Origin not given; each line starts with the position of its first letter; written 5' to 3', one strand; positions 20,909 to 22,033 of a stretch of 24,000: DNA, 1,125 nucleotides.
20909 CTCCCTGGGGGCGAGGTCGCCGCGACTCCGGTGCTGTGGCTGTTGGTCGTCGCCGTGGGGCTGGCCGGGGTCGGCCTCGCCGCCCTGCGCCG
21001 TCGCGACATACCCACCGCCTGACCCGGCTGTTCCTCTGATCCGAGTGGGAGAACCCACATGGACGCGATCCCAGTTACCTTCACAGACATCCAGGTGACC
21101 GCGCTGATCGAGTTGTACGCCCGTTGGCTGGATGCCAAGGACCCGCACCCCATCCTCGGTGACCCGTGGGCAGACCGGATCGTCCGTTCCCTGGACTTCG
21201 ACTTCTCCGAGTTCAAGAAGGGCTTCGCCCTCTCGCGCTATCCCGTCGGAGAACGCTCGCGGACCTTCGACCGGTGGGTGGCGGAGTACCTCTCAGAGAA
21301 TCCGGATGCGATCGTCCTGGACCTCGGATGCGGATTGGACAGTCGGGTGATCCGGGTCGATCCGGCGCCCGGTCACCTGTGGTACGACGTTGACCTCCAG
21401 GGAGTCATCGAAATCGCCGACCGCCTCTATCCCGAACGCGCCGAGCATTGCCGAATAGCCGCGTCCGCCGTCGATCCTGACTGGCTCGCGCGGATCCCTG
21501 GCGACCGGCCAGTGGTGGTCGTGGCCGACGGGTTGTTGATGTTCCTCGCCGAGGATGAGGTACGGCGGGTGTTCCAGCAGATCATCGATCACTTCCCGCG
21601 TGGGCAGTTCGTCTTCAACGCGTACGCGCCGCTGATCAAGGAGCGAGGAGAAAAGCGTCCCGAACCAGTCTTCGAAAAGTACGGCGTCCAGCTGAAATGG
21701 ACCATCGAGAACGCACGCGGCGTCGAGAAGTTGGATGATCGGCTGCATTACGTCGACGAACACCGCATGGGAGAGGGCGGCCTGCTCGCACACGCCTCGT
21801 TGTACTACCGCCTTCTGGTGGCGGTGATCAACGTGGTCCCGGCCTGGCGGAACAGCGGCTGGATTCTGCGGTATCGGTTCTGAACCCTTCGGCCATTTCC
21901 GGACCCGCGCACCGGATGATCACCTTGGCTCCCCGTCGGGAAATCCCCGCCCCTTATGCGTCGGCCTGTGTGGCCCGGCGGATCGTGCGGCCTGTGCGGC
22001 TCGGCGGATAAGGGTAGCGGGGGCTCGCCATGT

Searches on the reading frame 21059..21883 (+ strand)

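Call 45: search_protein_families(library=pfam, proteins=[window:21059-21883:+], max_evalue=0.0001)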
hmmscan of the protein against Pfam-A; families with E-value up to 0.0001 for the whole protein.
window:21059-21883:+ (274 aa): 1 family
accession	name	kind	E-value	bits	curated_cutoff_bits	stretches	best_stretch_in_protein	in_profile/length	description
PF04072.20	LCM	-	6.2e-12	46.2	22.3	1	16-175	2-186/187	Leucine carboxyl methyltransferase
